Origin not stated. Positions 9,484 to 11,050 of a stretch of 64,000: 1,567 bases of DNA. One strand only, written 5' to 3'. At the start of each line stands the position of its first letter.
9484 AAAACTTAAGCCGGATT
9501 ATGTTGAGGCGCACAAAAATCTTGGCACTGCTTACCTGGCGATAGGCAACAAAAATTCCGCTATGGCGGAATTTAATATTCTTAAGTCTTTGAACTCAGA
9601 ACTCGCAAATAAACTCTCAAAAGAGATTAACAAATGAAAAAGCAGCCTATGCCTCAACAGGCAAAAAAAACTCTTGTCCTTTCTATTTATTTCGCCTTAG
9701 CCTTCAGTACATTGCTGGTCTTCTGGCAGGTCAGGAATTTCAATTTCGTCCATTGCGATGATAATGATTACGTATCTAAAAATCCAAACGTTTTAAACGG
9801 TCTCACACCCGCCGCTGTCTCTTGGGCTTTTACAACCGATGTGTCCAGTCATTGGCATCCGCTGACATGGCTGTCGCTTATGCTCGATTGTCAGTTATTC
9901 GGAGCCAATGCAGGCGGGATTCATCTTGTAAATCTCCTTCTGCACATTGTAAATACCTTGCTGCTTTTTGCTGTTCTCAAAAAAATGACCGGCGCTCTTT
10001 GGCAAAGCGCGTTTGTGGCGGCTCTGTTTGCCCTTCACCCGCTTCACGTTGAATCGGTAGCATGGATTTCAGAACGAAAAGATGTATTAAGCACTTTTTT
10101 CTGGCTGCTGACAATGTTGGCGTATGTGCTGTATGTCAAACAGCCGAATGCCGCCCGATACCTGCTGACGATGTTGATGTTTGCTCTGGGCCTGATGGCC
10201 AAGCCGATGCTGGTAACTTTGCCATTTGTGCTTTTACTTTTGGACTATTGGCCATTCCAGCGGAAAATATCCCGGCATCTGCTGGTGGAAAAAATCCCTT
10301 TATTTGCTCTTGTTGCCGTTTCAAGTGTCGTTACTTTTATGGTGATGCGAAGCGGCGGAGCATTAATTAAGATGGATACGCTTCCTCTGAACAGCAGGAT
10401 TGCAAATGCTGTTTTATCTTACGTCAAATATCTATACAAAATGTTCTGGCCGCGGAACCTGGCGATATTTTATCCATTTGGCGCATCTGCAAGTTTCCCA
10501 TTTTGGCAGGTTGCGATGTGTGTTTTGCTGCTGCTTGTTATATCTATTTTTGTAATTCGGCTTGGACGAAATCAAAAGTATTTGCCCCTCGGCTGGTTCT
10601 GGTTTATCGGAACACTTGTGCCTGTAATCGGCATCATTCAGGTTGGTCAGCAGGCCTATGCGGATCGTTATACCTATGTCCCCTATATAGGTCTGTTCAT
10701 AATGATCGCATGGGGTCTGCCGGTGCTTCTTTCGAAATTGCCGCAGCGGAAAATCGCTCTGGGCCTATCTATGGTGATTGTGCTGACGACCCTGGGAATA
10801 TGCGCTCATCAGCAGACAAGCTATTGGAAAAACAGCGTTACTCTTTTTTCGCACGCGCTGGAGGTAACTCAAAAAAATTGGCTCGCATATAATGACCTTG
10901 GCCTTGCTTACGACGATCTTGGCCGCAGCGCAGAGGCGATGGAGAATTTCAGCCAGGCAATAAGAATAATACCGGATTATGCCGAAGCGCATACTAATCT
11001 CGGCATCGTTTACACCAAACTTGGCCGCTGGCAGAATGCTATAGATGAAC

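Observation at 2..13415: Tandem array of TMTC-like (GT-C fold + TPR) membrane glycosyltransferase paralogs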

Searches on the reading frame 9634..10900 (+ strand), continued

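Call 65: search_protein_families(library=pfam, proteins=[L024:2857-3828:-, L078:9078-9863:+, L070:3851-6010:+, L012:3607-5337:+, L037:15303-16046:+], max_evalue=0.0001)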
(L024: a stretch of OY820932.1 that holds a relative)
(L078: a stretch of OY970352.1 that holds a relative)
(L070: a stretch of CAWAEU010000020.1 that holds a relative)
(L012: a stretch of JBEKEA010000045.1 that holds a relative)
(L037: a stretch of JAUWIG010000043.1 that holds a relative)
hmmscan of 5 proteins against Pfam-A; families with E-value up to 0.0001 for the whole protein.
L024:2857-3828:- (324 aa): 3 families
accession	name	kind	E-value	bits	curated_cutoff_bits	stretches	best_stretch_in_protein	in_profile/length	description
PF00535.33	Glycos_transf_2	-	2.3e-29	102.9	23.3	1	8-135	1-126/168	Glycosyl transferase family 2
PF13641.12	Glyco_tranf_2_3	-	5.9e-10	40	27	1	4-186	1-174/230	Glycosyltransferase like family 2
PF13506.12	Glyco_transf_21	-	7.5e-05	22.7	21.7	0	77-140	19-84/174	Glycosyl transferase family 21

L078:9078-9863:+ (262 aa): 1 family
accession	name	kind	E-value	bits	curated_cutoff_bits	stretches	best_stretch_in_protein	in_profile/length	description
PF00535.33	Glycos_transf_2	-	2.9e-21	76.6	23.3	1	9-169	2-166/168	Glycosyl transferase family 2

L070:3851-6010:+ (720 aa): 13 families
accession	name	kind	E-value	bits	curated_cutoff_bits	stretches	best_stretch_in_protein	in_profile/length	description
PF13414.12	TPR_11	-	5.4e-19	68.1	26.8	2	635-674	3-42/42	TPR repeat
PF07719.23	TPR_2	-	1.2e-18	66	27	1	660-692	1-33/34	Tetratricopeptide repeat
PF00515.34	TPR_1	-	3.3e-17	61.9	27.8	1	660-692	1-33/34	Tetratricopeptide repeat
PF13231.12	PMT_2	-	1e-16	62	26.1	1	86-248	6-160/160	Dolichyl-phosphate-mannose-protein mannosyltransferase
PF13432.12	TPR_16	-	1.2e-14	54.9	32.7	2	638-693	9-64/65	Tetratricopeptide repeat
PF13431.12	TPR_17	-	2e-12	46.8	24.4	0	649-679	2-32/34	Tetratricopeptide repeat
PF13424.12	TPR_12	-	2.9e-11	43.8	30.1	0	657-689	42-74/77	Tetratricopeptide repeat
PF13428.12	TPR_14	-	4e-10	39.8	23.5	0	664-699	5-40/44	Tetratricopeptide repeat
PF13181.12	TPR_8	-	9.6e-10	38.3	25.7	0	661-692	2-33/34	Tetratricopeptide repeat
PF14559.12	TPR_19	-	1.1e-09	38.9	25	0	608-664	7-63/68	Tetratricopeptide repeat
PF13371.12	TPR_9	-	5.2e-09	36.4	35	1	635-697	4-66/73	Tetratricopeptide repeat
PF23914.1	TPR_CcmH_CycH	-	1e-05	25.8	42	1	589-692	47-153/158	Cytochrome c-type biogenesis protein H TPR domain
PF09594.16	GT87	-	5.3e-05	23.5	25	1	91-324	8-236/237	Glycosyltransferase family 87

L012:3607-5337:+ (577 aa): 1 family
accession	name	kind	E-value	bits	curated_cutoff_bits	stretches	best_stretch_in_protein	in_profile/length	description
PF13231.12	PMT_2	-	3.5e-17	63.5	26.1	1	99-245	2-152/160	Dolichyl-phosphate-mannose-protein mannosyltransferase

L037:15303-16046:+ (248 aa): 4 families
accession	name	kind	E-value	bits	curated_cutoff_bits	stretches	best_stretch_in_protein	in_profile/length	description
PF13561.12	adh_short_C2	-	1.1e-39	136.9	27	1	17-245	8-234/236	Enoyl-(Acyl carrier protein) reductase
PF00106.31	adh_short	-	2.1e-38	132.2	26.6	1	6-198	1-185/195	short chain dehydrogenase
PF08659.16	KR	-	2.2e-10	41.2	22.6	1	9-127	4-125/180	KR domain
PF23441.1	SDR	-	6.4e-06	26.2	27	1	68-245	77-254/258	SDR-like rossmann domain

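Call 66: search_protein_families(library=ncbifam, proteins=[L024:2857-3828:-, L078:9078-9863:+, L070:3851-6010:+], max_evalue=0.001)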
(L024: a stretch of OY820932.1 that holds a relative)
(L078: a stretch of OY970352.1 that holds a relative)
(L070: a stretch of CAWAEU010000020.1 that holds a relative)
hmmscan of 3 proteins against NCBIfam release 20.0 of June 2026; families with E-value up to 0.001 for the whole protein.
L024:2857-3828:- (324 aa): 19 families
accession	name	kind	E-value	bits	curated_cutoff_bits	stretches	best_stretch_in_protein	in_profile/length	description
NF007986.1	PRK10714.1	equivalog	3.7e-54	183.9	529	1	7-308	8-312/316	undecaprenyl-phosphate 4-deoxy-4-formamido-L-arabinose transferase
NF047588.1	GlcsyltransPgfSStrep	equivalog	8.4e-43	146.7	500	1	7-306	3-304/308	glycosyltransferase PgfS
TIGR03937.1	PgaC_IcaA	equivalog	1.7e-14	53.6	422.3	1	6-125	46-164/407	poly-beta-1,6-N-acetyl-D-glucosamine synthase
NF041875.1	EPS_EpsD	equivalog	1.8e-14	53.9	370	1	7-120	1-111/325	exopolysaccharide biosynthesis glycosyltransferase EpsD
TIGR04182.1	glyco_TIGR04182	equivalog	5.5e-10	39.1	325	1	8-296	3-289/293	S-layer glycoprotein N-glycosyltransferase AglJ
NF007482.0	PRK10073.1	equivalog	8.1e-10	38.2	423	1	6-109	7-106/334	glycosyltransferase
NF038302.1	EPS_HpsE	equivalog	2.3e-09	36.7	300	1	7-99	3-97/307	hormogonium polysaccharide biosynthesis glycosyltransferase HpsE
NF047683.1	TeichurnBiosyTuaG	equivalog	6.5e-09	35.8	400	1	6-111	7-109/252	teichuronic acid biosynthesis protein TuaG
NF050050.1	ProtGlycPglI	equivalog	4e-08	33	500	1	6-123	3-118/306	GalNAc(5)-diNAcBac-PP-undecaprenol beta-1,3-glucosyltransferase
TIGR04283.1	glyco_like_mftF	equivalog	2.5e-07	30.5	182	1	7-110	1-94/221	TIGR04283 family arsenosugar biosynthesis glycosyltransferase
TIGR03111.1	glyc2_xrt_Gpos1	hypoth_equivalog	3e-07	29.6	363.95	1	7-119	51-162/439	TIGR03111 family XrtG-associated glycosyltransferase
NF010496.0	PRK13915.1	equivalog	1.3e-06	27.7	262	1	5-113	31-142/307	glucosyl-3-phosphoglycerate synthase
NF058614.1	PPMAGASynPpgS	equivalog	1.6e-06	27.7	370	1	9-128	4-117/226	polyprenyl-phospho-N-acetylgalactosaminyl synthase PpgS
TIGR04242.1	nodulat_NodC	equivalog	2.8e-06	26.6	550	1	7-115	50-158/395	chitooligosaccharide synthase NodC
NF041391.1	DPhHxTase_Halo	equivalog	7e-06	25.2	375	1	14-123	4-103/213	dolichyl-phosphate hexose transferase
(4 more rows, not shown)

L078:9078-9863:+ (262 aa): 8 families
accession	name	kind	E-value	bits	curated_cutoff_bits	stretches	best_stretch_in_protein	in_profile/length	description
TIGR04182.1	glyco_TIGR04182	equivalog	1.4e-16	60.8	325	1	7-199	2-186/293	S-layer glycoprotein N-glycosyltransferase AglJ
NF058614.1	PPMAGASynPpgS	equivalog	1.5e-16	60.5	370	1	8-196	3-189/226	polyprenyl-phospho-N-acetylgalactosaminyl synthase PpgS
NF041391.1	DPhHxTase_Halo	equivalog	2.4e-11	43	375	1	11-177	1-160/213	dolichyl-phosphate hexose transferase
NF047588.1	GlcsyltransPgfSStrep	equivalog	1.2e-08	34.5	500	1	6-171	2-168/308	glycosyltransferase PgfS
NF010496.0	PRK13915.1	equivalog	1.3e-08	34.3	262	1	3-92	29-127/307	glucosyl-3-phosphoglycerate synthase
TIGR04283.1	glyco_like_mftF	equivalog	1.6e-07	31.1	182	1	9-99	3-90/221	TIGR04283 family arsenosugar biosynthesis glycosyltransferase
NF007986.1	PRK10714.1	equivalog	5.9e-05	22.2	529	1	5-170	6-172/316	undecaprenyl-phosphate 4-deoxy-4-formamido-L-arabinose transferase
NF041875.1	EPS_EpsD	equivalog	0.00076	19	370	1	9-116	3-114/325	exopolysaccharide biosynthesis glycosyltransferase EpsD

L070:3851-6010:+ (720 aa): 18 families
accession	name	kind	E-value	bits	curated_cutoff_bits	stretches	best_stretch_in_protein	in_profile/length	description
NF040959.1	MamA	equivalog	1.7e-16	60.3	200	1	587-706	66-185/204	magnetosome protein MamA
TIGR02521.1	type_IV_pilW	equivalog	2.8e-14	53.2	154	1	584-714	57-187/234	type IV pilus biogenesis/stability protein PilW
NF008391.2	PRK11189.1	equivalog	1.5e-13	50.9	250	2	597-686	70-159/297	lipoprotein NlpI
NF033758.1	gliding_GltE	equivalog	2.2e-11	43.4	225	1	584-706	214-336/411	adventurous gliding motility TPR repeat lipoprotein GltE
NF047507.1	TPR_BatC_Lepto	exception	1.1e-10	41.3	175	1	661-709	97-145/214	TPR repeat-containing protein BatC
NF033762.1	social_mot_Tgl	equivalog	2.6e-10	40.1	225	1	575-703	50-179/252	social motility TPR repeat lipoprotein Tgl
TIGR02917.1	PEP_TPR_lipo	equivalog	2.5e-09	35.6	312.2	1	588-714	766-891/899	XrtA/PEP-CTERM system TPR-repeat protein PrsT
TIGR02552.1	LcrH_SycD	equivalog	4.3e-08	33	104.8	1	587-705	13-131/136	SycD/LcrH family type III secretion system chaperone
TIGR00540.1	TPR_hemY_coli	hypoth_equivalog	2e-07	30.1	142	0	588-652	322-385/385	heme biosynthesis-associated TPR protein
NF052230.1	T9SS_PorE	exception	1.4e-05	23.6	600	1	635-712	66-143/648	PorE family type IX secretion system protein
NF007302.0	PRK09782.1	equivalog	1.5e-05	23.2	1223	1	608-714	595-700/990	phage receptor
NF033920.0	C39_PA2778_fam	equivalog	1.8e-05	24.3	150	1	637-716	167-246/255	PA2778 family cysteine peptidase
NF047371.1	FlcA_CTERM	equivalog_domain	3.1e-05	22.7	300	1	610-694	457-541/646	periplasmic flagellar collar protein FlcA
NF008520.0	PRK11447.1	equivalog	6.1e-05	21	858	1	644-696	287-339/1157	cellulose synthase complex outer membrane protein BcsC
TIGR02795.1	tol_pal_ybgF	equivalog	8e-05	23.2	90.1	0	638-713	14-93/119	tol-pal system protein YbgF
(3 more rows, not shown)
